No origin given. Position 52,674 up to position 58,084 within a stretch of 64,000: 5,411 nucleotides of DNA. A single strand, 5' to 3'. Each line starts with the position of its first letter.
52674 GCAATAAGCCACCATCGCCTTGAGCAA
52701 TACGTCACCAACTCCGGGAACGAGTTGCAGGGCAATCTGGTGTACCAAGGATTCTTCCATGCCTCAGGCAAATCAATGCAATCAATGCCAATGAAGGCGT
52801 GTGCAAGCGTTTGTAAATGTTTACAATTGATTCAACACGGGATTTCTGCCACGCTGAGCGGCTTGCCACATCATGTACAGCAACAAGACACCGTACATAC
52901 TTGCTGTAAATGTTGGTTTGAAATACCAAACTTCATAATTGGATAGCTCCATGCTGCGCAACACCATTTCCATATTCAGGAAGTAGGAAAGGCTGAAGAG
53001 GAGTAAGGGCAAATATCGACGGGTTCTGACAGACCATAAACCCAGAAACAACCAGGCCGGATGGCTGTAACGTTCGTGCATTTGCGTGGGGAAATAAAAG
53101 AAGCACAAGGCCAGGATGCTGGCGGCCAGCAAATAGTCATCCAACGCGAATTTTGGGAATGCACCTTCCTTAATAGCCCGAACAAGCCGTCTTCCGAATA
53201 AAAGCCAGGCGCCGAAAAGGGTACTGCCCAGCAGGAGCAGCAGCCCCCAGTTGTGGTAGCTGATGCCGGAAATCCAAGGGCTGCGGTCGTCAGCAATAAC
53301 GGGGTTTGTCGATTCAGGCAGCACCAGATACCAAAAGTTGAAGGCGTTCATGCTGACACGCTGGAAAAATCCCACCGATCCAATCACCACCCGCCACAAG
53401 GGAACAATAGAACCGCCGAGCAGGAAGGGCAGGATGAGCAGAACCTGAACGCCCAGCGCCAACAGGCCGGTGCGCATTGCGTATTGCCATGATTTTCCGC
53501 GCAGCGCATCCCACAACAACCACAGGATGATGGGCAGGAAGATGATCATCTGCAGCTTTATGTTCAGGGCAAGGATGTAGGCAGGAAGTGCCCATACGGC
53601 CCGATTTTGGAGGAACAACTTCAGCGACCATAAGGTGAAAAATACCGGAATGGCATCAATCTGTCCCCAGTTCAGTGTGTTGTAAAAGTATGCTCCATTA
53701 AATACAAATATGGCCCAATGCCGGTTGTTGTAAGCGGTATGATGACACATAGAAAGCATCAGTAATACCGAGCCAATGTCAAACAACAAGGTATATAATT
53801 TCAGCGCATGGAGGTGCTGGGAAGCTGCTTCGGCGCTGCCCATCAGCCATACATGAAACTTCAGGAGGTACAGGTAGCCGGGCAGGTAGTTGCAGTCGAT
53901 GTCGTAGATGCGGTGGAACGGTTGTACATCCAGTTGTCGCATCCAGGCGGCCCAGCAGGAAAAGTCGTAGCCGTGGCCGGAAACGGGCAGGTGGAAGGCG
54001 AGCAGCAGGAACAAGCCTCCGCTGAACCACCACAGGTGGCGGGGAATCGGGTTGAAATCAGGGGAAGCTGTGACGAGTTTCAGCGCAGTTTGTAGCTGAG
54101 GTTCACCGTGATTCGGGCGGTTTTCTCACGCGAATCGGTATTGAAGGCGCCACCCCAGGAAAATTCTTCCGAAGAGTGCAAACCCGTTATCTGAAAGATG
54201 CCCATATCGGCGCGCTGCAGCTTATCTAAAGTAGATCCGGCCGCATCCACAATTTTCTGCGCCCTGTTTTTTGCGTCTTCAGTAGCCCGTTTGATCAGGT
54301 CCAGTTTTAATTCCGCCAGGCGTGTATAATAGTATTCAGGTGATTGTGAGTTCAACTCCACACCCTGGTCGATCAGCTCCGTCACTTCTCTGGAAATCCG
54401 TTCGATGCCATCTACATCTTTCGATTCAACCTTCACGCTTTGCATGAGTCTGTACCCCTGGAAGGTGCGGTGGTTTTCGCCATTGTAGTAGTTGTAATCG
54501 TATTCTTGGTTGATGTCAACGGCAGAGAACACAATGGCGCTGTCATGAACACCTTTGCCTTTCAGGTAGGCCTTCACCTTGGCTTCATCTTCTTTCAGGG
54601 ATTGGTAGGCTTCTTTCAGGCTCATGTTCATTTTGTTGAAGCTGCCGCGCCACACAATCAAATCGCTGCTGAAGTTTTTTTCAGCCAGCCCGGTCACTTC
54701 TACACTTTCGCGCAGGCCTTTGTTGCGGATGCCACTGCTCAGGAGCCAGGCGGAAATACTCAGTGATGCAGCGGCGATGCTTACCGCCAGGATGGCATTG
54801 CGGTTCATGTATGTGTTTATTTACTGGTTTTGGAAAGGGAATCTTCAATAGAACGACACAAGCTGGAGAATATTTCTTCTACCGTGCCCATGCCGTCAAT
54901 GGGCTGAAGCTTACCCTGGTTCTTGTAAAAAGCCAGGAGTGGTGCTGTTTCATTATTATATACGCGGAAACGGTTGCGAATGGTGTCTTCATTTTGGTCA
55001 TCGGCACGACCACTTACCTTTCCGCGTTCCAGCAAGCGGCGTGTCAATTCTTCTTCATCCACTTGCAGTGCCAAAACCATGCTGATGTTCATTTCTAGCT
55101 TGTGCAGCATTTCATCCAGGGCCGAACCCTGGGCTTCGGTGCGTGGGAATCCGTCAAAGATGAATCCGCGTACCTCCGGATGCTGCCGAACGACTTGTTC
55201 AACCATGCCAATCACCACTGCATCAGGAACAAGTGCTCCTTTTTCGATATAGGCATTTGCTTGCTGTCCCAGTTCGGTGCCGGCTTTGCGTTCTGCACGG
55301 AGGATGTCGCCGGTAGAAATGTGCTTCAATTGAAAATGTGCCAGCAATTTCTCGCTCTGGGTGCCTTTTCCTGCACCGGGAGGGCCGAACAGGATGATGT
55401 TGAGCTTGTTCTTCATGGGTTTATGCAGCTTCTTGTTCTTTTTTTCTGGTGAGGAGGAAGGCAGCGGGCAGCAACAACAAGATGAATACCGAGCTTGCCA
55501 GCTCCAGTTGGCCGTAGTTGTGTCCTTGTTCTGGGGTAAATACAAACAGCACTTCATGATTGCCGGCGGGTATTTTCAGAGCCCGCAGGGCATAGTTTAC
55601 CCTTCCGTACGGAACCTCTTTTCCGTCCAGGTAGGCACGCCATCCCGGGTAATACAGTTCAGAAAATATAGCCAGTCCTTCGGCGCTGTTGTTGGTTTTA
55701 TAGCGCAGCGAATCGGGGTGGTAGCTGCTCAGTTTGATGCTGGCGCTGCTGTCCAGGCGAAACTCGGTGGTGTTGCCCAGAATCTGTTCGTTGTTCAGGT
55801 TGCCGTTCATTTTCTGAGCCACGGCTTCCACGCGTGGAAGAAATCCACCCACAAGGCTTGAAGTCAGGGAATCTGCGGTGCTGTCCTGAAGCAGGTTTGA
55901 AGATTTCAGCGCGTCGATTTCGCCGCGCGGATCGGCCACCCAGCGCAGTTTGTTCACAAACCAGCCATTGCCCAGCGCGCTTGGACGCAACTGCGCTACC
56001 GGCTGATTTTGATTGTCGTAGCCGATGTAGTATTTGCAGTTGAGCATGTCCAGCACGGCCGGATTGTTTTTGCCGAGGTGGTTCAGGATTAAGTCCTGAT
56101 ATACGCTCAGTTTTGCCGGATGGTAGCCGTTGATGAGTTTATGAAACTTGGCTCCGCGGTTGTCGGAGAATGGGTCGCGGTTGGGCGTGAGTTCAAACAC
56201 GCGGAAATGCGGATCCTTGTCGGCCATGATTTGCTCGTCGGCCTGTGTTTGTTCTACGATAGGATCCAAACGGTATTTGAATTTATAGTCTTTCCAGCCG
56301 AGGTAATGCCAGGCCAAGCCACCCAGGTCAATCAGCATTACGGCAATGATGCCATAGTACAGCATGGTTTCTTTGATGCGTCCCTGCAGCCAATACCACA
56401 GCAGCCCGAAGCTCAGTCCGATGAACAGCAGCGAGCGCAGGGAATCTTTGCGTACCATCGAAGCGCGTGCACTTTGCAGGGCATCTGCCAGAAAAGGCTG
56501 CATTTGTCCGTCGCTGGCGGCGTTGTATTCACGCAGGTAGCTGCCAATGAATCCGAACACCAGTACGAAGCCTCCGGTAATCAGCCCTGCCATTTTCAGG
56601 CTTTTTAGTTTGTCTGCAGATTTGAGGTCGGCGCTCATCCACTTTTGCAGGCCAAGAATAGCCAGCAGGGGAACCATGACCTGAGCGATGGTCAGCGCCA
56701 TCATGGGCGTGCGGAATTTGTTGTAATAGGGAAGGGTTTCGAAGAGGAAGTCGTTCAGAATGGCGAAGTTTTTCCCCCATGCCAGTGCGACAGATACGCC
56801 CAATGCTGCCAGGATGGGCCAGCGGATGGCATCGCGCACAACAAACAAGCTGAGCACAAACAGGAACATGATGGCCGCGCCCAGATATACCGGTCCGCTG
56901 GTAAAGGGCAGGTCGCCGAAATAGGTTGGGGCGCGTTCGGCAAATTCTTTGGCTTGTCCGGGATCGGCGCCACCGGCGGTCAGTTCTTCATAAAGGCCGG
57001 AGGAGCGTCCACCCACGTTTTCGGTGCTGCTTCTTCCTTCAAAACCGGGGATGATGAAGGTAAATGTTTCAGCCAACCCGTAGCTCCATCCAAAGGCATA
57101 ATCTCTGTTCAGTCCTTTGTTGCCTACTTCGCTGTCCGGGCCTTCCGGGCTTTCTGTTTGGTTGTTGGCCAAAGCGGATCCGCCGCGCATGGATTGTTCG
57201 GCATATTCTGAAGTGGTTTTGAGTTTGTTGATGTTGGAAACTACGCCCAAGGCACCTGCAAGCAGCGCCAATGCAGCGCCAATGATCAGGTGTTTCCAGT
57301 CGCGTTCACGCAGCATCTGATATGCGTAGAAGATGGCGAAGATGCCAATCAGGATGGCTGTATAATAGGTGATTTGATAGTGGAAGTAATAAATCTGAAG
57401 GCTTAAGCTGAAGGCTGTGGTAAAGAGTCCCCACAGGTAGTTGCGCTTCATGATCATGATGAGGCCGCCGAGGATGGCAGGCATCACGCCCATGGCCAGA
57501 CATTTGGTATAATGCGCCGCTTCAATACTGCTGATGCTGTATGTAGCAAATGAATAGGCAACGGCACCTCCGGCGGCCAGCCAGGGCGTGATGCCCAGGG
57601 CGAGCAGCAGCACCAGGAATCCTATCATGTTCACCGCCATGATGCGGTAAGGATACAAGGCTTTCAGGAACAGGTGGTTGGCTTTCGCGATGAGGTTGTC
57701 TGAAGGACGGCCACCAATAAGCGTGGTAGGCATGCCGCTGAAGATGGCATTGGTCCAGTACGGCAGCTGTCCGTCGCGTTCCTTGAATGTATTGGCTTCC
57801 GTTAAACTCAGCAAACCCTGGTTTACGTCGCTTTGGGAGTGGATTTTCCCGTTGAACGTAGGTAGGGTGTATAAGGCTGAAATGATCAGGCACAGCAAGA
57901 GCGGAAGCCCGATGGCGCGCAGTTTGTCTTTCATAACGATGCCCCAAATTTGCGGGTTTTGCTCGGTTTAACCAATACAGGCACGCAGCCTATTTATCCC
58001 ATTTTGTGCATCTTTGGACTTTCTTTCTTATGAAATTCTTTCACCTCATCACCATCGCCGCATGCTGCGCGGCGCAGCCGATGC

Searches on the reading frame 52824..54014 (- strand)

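Call 74: search_protein_families(library=pfam, proteins=[window:52824-54014:-], max_evalue=0.001)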
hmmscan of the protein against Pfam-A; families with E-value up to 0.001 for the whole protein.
window:52824-54014:- (397 aa): 1 family
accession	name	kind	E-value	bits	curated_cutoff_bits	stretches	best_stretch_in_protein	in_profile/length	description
PF05208.19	ALG3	-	0.00082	19.3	23.6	1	120-199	127-203/358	ALG3 protein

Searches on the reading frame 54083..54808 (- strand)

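Call 74: search_protein_families(library=pfam, proteins=[window:54083-54808:-], max_evalue=0.001)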
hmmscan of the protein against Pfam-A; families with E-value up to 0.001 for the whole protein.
window:54083-54808:- (242 aa): 1 family
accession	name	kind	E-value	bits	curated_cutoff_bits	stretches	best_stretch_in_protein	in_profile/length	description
PF04402.19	SIMPL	-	1.9e-29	103.9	25.2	1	36-201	1-159/205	Protein of unknown function (DUF541)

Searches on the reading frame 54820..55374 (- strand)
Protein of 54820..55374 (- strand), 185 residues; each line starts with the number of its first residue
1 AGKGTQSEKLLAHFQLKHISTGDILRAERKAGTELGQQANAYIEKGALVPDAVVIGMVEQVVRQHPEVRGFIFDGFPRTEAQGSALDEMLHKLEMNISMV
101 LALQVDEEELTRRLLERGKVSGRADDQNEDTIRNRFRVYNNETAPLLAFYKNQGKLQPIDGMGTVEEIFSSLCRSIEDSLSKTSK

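Call 74: search_protein_families(library=pfam, proteins=[window:54820-55374:-], max_evalue=0.001)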
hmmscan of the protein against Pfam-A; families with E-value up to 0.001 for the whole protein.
window:54820-55374:- (185 aa): 2 families
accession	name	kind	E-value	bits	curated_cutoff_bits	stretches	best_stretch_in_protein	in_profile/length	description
PF00406.28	ADK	-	1.2e-48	165.5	26.8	1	1-154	7-150/151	Adenylate kinase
PF13207.12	AAA_17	-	1.1e-28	100.7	27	1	1-133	6-136/136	AAA domain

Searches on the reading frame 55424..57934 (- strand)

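Call 74: search_protein_families(library=pfam, proteins=[window:55424-57934:-], max_evalue=0.001)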
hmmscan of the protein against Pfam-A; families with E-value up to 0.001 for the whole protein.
window:55424-57934:- (837 aa): 1 family
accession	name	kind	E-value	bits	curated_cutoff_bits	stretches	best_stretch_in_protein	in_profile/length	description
PF09586.16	YfhO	-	1.5e-11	43.9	28.5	1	732-802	755-826/835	Bacterial membrane protein YfhO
